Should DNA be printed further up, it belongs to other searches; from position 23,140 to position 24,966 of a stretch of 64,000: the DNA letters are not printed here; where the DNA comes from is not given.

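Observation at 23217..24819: A single ORF fuses the BioY biotin-transporter component to biotin synthase BioB, under a BirA operator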

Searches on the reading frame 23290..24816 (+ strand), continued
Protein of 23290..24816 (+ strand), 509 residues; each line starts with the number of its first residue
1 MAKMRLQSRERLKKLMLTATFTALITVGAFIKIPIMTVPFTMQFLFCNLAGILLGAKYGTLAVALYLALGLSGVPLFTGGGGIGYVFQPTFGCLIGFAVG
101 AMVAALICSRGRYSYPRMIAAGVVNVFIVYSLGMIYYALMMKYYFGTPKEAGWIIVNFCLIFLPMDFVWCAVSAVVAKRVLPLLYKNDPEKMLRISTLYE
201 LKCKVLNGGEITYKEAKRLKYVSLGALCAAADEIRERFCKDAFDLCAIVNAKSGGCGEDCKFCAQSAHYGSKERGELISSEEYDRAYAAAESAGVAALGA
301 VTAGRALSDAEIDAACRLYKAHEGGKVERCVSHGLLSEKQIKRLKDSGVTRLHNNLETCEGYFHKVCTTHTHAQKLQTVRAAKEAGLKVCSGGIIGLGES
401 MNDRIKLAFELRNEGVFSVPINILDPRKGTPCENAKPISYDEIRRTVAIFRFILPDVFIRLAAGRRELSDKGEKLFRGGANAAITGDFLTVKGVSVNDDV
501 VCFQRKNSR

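Call 24: find_encoding_contigs(protein=P0028, flank=10000, max_places=3)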
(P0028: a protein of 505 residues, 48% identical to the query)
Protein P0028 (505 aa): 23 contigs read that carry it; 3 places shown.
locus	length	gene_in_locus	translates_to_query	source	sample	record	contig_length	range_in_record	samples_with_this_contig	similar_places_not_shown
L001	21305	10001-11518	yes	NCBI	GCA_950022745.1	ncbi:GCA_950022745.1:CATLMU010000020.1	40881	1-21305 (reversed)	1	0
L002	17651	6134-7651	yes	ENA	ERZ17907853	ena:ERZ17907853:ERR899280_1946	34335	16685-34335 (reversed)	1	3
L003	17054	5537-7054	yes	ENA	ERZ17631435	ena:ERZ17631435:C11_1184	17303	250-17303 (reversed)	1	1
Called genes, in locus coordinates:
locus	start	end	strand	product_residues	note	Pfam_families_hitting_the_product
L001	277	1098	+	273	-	PF00005:ABC_tran, PF02463:SMC_N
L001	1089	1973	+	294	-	PF02463:SMC_N (weak), PF00005:ABC_tran, PF13304:AAA_21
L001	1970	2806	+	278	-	PF02361:CbiQ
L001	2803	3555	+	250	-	PF01416:PseudoU_synth_1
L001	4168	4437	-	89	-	-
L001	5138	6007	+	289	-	PF02645:DegV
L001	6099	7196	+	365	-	PF25247:LbH_GLGC (faint), PF24894:Hexapep_GlmU (weak), PF00132:Hexapep, PF25084:LbH_EIF2B (weak), PF25087:GMPPB_C, PF00132:Hexapep (weak)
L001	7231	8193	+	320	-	PF13793:Pribosyltran_N, PF00156:Pribosyltran, PF14572:Pribosyl_synth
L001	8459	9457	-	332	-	PF08279:HTH_11, PF03099:BPL_LplA_LipB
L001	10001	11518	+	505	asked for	PF02632:BioY, PF04055:Radical_SAM, PF06968:BATS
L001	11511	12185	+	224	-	PF01656:CbiA (weak), PF13500:AAA_26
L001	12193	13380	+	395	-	PF00202:Aminotran_3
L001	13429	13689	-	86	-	PF12116:SpoIIID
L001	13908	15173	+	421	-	PF01225:Mur_ligase, PF08245:Mur_ligase_M, PF02875:Mur_ligase_C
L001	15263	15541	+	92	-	PF04026:SpoVG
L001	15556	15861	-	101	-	PF00085:Thioredoxin, PF00578:AhpC-TSA (weak), PF08534:Redoxin, PF13098:Thioredoxin_2 (weak), PF13905:Thioredoxin_8 (weak), PF13728:TraF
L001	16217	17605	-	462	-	PF01546:Peptidase_M20, PF07687:M20_dimer (faint)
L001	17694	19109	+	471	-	PF00749:tRNA-synt_1c, PF19269:Anticodon_2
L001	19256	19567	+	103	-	PF13463:HTH_27 (weak), PF03551:PadR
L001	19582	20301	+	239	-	PF22564:HAAS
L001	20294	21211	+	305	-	PF13349:DUF4097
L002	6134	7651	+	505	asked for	PF02632:BioY, PF04055:Radical_SAM, PF06968:BATS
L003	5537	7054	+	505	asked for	PF02632:BioY, PF04055:Radical_SAM, PF06968:BATS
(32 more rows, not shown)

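Call 25: find_encoding_contigs(protein=P0034, flank=8000, max_places=1)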
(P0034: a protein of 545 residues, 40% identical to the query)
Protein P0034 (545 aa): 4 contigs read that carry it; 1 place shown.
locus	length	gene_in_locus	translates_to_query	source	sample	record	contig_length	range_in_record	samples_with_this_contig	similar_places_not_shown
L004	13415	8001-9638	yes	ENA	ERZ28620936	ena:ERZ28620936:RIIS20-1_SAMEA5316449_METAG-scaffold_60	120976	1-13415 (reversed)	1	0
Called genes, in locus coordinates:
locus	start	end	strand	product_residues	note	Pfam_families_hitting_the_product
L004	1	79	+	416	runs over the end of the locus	PF07690:MFS_1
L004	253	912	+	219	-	-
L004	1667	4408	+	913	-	PF00005:ABC_tran, PF02463:SMC_N (weak)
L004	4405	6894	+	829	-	PF00005:ABC_tran, PF02463:SMC_N (weak), PF02687:FtsX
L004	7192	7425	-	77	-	-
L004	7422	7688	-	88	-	-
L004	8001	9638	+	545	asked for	PF12822:ECF_trnsprt, PF02632:BioY, PF04055:Radical_SAM, PF06968:BATS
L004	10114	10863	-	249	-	-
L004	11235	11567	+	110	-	-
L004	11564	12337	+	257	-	PF02417:Chromate_transp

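Call 26: find_encoding_contigs(protein=P0020, flank=8000, max_places=1)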
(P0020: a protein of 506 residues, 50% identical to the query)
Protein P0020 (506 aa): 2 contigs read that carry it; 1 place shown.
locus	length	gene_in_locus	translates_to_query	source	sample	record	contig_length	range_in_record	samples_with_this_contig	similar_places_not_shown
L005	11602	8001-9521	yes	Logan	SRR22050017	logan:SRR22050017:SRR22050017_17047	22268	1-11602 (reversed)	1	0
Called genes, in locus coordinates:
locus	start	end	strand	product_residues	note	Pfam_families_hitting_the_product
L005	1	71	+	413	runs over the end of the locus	PF05448:AXE1 (weak), PF01738:DLH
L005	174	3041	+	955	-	PF07523:Big_3 (faint), PF02368:Big_2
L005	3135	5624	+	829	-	PF25788:Ig_Rha78A_N, PF08531:Bac_rhamnosid_N, PF05592:Bac_rhamnosid, PF17389:Bac_rhamnosid6H, PF17390:Bac_rhamnosid_C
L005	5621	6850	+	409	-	PF00657:Lipase_GDSL, PF13472:Lipase_GDSL_2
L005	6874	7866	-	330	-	PF08279:HTH_11, PF03099:BPL_LplA_LipB, PF02237:BPL_C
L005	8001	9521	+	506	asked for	PF02632:BioY, PF04055:Radical_SAM, PF06968:BATS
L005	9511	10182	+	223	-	PF01656:CbiA (weak), PF13500:AAA_26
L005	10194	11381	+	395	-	PF00202:Aminotran_3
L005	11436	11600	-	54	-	?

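Call 27: find_encoding_contigs(protein=P0033, flank=8000, max_places=1)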
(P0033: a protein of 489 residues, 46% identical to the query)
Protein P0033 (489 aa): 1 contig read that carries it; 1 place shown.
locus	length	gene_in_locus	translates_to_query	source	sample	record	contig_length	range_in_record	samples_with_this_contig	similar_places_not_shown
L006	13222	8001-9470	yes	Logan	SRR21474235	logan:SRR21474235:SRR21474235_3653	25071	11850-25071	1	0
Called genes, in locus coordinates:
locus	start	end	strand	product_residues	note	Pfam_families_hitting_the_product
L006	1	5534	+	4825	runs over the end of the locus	-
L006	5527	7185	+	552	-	PF00828:Ribosomal_L27A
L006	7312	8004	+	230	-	PF08279:HTH_11, PF03099:BPL_LplA_LipB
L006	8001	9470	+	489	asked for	PF02632:BioY, PF04055:Radical_SAM, PF06968:BATS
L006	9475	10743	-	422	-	PF07690:MFS_1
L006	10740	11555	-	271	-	-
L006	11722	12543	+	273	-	PF10609:ParA, PF01656:CbiA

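Call 28: find_encoding_contigs(protein=P0004, flank=8000, max_places=1)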
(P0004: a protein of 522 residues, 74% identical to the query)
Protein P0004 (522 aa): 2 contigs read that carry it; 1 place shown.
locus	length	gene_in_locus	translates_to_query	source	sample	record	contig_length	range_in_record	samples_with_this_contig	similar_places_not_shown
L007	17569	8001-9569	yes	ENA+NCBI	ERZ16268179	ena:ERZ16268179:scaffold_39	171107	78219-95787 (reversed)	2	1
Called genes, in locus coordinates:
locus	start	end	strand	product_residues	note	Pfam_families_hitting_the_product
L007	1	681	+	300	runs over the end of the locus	PF00009:GTP_EFTU, PF00350:Dynamin_N (faint), PF01926:MMR_HSR1, PF02421:FeoB_N, PF03193:RsgA_GTPase (faint), PF04548:AIG1 (weak), PF10662:PduV-EutP (weak), PF07650:KH_2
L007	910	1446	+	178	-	PF11967:RecO_N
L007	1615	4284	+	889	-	PF01326:PPDK_N, PF00391:PEP-utilizers, PF02896:PEP-utilizers_C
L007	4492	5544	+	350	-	PF19319:DUF5919 (weak)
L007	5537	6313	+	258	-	PF00459:Inositol_P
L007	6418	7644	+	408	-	PF00817:IMS, PF21999:IMS_HHH_1 (faint), PF11799:IMS_C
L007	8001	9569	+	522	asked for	PF12822:ECF_trnsprt, PF02632:BioY, PF04055:Radical_SAM, PF06968:BATS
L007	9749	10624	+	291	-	PF00483:NTP_transferase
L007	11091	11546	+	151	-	PF05848:CtsR, PF17727:CtsR_C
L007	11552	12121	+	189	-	PF02151:UVR (weak)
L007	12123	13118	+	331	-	PF00217:ATP-gua_Ptrans, PF27454:McsB_C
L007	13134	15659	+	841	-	PF02861:Clp_N, PF23569:NBD_SMAX1, PF00004:AAA, PF17871:AAA_lid_9, PF00004:AAA, PF07724:AAA_2, PF07728:AAA_5, PF10431:ClpB_D2-small, +10 more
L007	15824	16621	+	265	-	PF02535:Zip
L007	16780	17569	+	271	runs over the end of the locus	PF12849:PBP_like_2, PF03466:LysR_substrate (faint), PF13531:SBP_bac_11, PF12727:PBP_like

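Call 34: search_protein_representatives(alignment_id=A1)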
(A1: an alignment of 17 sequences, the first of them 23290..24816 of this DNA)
Query: 17 sequences, 514 profile positions. Proteins with E-value up to 0.001 (for the whole library): 19102; up to 1e-10: 9958; up to 1e-30: 1676. The best 150 are listed.
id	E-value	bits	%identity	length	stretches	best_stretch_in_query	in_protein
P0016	1.4e-245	832.1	-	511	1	3-511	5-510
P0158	2.0e-220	749.1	-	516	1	4-513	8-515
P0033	2.2e-211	719.2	-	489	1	5-497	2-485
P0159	8.2e-193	658.0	-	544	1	5-509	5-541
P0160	2.2e-147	508.1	-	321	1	195-510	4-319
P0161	4.3e-137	474.2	-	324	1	194-513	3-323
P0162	5.2e-125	434.3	-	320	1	193-508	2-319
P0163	1.2e-124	433.1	-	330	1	195-511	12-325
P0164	1.4e-120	419.6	-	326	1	192-511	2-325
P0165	5.0e-118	411.3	-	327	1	197-512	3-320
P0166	6.8e-118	410.8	-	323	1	195-512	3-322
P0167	3.4e-115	401.9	-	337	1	193-510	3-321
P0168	6.4e-115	401.0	-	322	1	192-508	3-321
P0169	3.8e-114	398.5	-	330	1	196-510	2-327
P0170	5.3e-114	398.0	-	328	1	197-509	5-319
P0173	3.6e-112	391.9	-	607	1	167-509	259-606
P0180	1.6e-107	376.6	-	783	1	198-509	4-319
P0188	8.8e-102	357.6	-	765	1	212-508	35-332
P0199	8.4e-99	347.8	-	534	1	195-505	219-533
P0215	5.8e-95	335.2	-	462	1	195-507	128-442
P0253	4.3e-89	315.8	-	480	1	215-504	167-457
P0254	5.3e-89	315.5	-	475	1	205-510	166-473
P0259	3.1e-88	312.9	-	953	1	216-503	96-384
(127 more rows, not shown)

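Call 35: search_protein_families(library=pfam, proteins=[P0173, P0199, P0253, P0254, P0215, P0180, P0188, P0259, P0158, P0159], max_evalue=0.001)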
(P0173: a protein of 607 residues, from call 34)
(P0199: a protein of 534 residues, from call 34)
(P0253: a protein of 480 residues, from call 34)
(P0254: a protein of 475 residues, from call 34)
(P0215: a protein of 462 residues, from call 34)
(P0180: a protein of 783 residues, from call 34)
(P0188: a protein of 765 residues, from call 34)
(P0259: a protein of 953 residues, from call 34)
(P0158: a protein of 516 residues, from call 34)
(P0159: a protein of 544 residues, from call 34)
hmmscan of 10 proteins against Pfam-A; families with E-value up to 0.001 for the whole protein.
P0173 (607 aa): 12 families
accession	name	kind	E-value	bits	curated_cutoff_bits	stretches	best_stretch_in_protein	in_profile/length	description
PF06968.18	BATS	-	8.3e-27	93.6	22.2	1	516-605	1-88/88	Biotin and Thiamin Synthesis associated domain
PF13649.12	Methyltransf_25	-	1.4e-19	71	27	1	46-137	1-97/97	Methyltransferase domain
PF08241.18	Methyltransf_11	-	9.8e-19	68.2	21.2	1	47-140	1-94/95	Methyltransferase domain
PF04055.27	Radical_SAM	-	3.4e-18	66.8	29.5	1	347-504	5-163/166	Radical SAM superfamily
PF08242.18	Methyltransf_12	-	7.2e-16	59.2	30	1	47-139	1-98/98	Methyltransferase domain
PF13847.12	Methyltransf_31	-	7.4e-16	58.6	27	1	44-147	5-117/145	Methyltransferase domain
PF13489.12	Methyltransf_23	-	5.1e-15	56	27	1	38-189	18-158/164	Methyltransferase domain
PF05401.17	NodS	-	1.9e-11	44.7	24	1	29-147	31-150/201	Nodulation protein S (NodS)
PF05175.20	MTS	-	7.8e-08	32.6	23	1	30-126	21-118/170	Methyltransferase small domain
PF02390.23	Methyltransf_4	-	0.00011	22.1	24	1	45-99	4-61/173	Putative methyltransferase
PF02527.21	GidB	-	0.00016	21.6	27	1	32-131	41-139/184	rRNA small subunit methyltransferase G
PF06325.19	PrmA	-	0.00081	19.4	22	0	34-158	153-275/296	Ribosomal protein L11 methyltransferase (PrmA)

P0199 (534 aa): 3 families
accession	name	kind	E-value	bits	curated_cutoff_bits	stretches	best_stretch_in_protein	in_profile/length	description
PF06968.18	BATS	-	1.4e-19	70.5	22.2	1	447-533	1-85/88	Biotin and Thiamin Synthesis associated domain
PF04055.27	Radical_SAM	-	1.3e-17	64.9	29.5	1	277-434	5-162/166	Radical SAM superfamily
PF02361.21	CbiQ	-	2e-06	28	25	1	12-201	2-202/216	Cobalt transport protein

P0253 (480 aa): 2 families
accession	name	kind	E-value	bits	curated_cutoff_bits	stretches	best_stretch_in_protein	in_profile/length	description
PF06968.18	BATS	-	6.4e-17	62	22.2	1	371-457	1-84/88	Biotin and Thiamin Synthesis associated domain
PF04055.27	Radical_SAM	-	3.5e-15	57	29.5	1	202-359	4-163/166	Radical SAM superfamily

P0254 (475 aa): 2 families
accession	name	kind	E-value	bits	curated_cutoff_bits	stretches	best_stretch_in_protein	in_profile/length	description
PF04055.27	Radical_SAM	-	2e-20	74.1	29.5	1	213-369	5-163/166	Radical SAM superfamily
PF06968.18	BATS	-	3.7e-18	65.9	22.2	1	381-470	1-87/88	Biotin and Thiamin Synthesis associated domain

P0215 (462 aa): 2 families
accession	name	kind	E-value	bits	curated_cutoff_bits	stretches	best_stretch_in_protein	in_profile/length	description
PF04055.27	Radical_SAM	-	6.7e-23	82.1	29.5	1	184-341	4-163/166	Radical SAM superfamily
PF06968.18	BATS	-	2.3e-20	73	22.2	1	353-442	1-87/88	Biotin and Thiamin Synthesis associated domain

P0180 (783 aa): 3 families
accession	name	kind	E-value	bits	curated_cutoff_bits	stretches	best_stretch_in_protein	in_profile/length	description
PF00202.27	Aminotran_3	-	5.7e-109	364.9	30.5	1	339-777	5-402/403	Aminotransferase class-III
PF06968.18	BATS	-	1.8e-22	79.8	22.2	1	228-318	1-88/88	Biotin and Thiamin Synthesis associated domain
PF04055.27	Radical_SAM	-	1.9e-19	70.9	29.5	1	62-217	5-164/166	Radical SAM superfamily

P0188 (765 aa): 3 families
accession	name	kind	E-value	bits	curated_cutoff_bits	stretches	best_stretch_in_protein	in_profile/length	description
PF00202.27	Aminotran_3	-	3.2e-109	365.8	30.5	1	360-754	11-400/403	Aminotransferase class-III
PF06968.18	BATS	-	1e-23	83.7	22.2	1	242-331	1-87/88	Biotin and Thiamin Synthesis associated domain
PF04055.27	Radical_SAM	-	3.9e-18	66.6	29.5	1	74-230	5-163/166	Radical SAM superfamily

P0259 (953 aa): 3 families
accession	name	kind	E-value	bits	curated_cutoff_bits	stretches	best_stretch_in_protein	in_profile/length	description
PF00202.27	Aminotran_3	-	2.5e-110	369.4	30.5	1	503-929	11-402/403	Aminotransferase class-III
PF04055.27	Radical_SAM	-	5.9e-17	62.8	29.5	1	130-287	4-163/166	Radical SAM superfamily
PF06968.18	BATS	-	7.7e-16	58.5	22.2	1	299-384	1-83/88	Biotin and Thiamin Synthesis associated domain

P0158 (516 aa): 3 families
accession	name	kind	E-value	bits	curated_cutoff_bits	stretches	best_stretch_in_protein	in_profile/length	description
PF02632.19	BioY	-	1.1e-34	119.8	25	1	36-182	2-138/140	BioY family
PF06968.18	BATS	-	8.1e-24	84.1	22.2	1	421-509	1-87/88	Biotin and Thiamin Synthesis associated domain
PF04055.27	Radical_SAM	-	4.6e-22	79.4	29.5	1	253-409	5-163/166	Radical SAM superfamily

P0159 (544 aa): 3 families
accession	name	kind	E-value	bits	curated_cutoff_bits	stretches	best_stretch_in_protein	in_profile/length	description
PF02632.19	BioY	-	5.8e-29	101.3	25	1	34-178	4-139/140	BioY family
PF06968.18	BATS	-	3.4e-24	85.3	22.2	1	451-540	1-88/88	Biotin and Thiamin Synthesis associated domain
PF04055.27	Radical_SAM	-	4.6e-20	72.9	29.5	1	284-440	6-164/166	Radical SAM superfamily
